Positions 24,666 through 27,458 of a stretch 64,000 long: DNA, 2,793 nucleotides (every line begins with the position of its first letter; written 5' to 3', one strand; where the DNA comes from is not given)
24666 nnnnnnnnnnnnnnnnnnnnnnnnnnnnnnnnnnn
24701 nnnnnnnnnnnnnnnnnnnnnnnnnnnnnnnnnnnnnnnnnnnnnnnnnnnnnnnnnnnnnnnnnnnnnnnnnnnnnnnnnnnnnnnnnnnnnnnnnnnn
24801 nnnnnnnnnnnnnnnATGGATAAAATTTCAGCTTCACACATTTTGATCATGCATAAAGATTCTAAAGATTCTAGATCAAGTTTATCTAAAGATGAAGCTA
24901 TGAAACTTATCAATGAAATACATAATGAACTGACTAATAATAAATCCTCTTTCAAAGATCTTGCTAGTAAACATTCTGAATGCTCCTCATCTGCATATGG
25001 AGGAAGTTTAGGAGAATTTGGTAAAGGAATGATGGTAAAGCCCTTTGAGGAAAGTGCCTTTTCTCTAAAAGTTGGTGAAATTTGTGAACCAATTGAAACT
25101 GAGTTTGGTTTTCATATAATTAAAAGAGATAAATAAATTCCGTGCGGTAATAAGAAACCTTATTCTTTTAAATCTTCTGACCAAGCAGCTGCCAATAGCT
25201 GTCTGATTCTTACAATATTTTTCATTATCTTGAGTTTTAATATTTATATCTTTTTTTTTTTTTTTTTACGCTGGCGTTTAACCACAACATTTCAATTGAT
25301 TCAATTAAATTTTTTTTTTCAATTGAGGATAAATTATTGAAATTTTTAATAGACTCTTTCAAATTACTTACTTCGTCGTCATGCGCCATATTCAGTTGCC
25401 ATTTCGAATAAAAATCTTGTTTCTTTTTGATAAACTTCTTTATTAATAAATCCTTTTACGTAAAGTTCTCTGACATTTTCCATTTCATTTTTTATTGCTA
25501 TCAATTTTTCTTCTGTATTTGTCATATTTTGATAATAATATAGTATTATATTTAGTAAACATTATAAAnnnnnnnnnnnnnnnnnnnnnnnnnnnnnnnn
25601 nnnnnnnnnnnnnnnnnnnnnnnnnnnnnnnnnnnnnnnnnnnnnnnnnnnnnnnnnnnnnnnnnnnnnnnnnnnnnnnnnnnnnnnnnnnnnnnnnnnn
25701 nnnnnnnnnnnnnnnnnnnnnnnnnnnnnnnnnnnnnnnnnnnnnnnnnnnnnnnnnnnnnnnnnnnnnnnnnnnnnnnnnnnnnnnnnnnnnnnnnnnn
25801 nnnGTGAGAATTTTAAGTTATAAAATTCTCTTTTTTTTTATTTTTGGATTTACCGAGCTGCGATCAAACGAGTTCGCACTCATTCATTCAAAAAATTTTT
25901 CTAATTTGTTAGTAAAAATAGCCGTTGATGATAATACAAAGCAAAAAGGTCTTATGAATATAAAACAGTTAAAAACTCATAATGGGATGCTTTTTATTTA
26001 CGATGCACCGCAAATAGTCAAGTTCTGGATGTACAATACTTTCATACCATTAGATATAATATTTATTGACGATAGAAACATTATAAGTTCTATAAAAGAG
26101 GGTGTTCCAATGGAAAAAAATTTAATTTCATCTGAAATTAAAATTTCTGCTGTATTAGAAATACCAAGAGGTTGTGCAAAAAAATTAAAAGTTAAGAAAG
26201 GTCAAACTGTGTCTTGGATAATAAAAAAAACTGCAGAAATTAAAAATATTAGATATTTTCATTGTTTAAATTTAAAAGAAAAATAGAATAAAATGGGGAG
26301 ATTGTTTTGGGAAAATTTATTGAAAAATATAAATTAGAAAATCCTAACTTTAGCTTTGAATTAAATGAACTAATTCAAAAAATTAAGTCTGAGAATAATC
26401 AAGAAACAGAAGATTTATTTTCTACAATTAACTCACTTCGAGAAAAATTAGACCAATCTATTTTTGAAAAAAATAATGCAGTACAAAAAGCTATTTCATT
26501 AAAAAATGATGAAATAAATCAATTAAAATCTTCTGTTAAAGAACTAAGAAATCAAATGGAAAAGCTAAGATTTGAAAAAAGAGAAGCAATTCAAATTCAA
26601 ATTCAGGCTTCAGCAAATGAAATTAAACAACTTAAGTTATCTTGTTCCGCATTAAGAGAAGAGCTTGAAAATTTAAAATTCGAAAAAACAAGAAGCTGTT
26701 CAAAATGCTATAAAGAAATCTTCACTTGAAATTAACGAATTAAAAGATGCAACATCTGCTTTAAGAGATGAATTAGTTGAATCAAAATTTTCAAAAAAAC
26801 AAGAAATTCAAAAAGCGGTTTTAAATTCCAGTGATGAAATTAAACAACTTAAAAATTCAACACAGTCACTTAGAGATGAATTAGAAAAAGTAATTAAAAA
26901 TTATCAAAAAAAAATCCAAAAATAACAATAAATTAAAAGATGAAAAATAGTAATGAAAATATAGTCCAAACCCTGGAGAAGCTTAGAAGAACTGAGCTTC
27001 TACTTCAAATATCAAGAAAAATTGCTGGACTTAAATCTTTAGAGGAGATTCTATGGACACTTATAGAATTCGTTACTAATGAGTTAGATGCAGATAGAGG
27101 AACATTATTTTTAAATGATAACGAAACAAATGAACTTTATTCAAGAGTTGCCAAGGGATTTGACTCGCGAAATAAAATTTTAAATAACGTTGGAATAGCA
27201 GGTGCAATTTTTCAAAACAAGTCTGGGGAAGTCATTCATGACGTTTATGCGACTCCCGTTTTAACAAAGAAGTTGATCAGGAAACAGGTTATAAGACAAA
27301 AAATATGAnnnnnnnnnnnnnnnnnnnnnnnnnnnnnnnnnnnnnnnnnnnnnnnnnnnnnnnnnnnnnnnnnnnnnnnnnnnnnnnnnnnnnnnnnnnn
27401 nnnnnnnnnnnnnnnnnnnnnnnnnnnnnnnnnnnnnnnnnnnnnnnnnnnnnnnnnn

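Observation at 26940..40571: T1SS locus A is one co-directional block headed by a cAMP-autoregulated-type cyclase and a PDE-like gene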

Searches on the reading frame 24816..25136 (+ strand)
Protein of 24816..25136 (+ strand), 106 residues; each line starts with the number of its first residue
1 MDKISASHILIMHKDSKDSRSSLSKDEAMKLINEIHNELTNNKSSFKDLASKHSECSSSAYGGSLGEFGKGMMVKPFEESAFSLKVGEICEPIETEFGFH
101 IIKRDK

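Call 8: search_protein_families(library=pfam, proteins=[window:24816-25136:+], max_evalue=0.01)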
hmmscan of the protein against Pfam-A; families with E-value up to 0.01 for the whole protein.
window:24816-25136:+ (106 aa): 3 families
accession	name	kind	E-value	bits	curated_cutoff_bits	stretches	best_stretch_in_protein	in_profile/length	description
PF00639.27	Rotamase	-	8.2e-27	94.5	21.7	1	8-105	1-96/97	PPIC-type PPIASE domain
PF13616.12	Rotamase_3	-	9.9e-26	91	22.5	1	2-103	14-111/116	PPIC-type PPIASE domain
PF13145.12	Rotamase_2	-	1.9e-05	25.9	27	1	14-105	33-106/121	PPIC-type PPIASE domain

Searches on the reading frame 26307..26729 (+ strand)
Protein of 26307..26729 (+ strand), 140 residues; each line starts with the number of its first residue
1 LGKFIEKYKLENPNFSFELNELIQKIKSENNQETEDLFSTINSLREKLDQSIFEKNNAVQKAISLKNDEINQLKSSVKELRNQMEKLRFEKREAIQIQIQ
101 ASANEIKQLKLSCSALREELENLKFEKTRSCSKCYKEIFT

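Call 8: search_protein_families(library=pfam, proteins=[window:26307-26729:+], max_evalue=0.01)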
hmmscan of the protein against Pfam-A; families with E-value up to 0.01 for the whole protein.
window:26307-26729:+ (140 aa): 7 families
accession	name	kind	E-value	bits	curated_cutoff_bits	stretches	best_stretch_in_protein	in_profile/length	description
PF25450.1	Rab11-FIP3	-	0.00052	20.7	31.9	0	93-130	57-94/125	Rab11-FIP3-like domain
PF15397.11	DUF4618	-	0.00078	19.4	34.9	0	19-126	125-222/258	Domain of unknown function (DUF4618)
PF06810.17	Phage_scaffold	-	0.0027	18.1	35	1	20-125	13-108/170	Phage capsid assembly scaffolding protein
PF20570.3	DUF6779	-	0.0037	18.3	28.1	0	55-102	58-105/108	Domain of unknown function (DUF6779)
PF00486.34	Trans_reg_C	-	0.0053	17.3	26.2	0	10-53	18-62/77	Transcriptional regulatory protein, C terminal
PF09731.14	Mitofilin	-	0.0078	15.6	27.4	0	28-123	114-202/614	Mitochondrial inner membrane protein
PF10475.15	Vps54_N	-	0.0096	15.7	27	0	15-124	16-125/291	Vacuolar-sorting protein 54, of GARP complex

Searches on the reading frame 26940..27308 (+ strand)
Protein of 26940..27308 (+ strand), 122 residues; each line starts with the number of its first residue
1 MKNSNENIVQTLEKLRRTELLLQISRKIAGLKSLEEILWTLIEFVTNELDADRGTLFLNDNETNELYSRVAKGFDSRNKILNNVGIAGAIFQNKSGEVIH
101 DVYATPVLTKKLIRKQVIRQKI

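Call 7: search_protein_families(library=pfam, proteins=[window:26940-27308:+], max_evalue=0.01)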
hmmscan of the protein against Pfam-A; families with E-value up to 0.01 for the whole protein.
window:26940-27308:+ (122 aa): 1 family
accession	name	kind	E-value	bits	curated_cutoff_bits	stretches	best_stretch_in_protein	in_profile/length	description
PF13492.12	GAF_3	-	0.0066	17.3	27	1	33-74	1-40/129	GAF domain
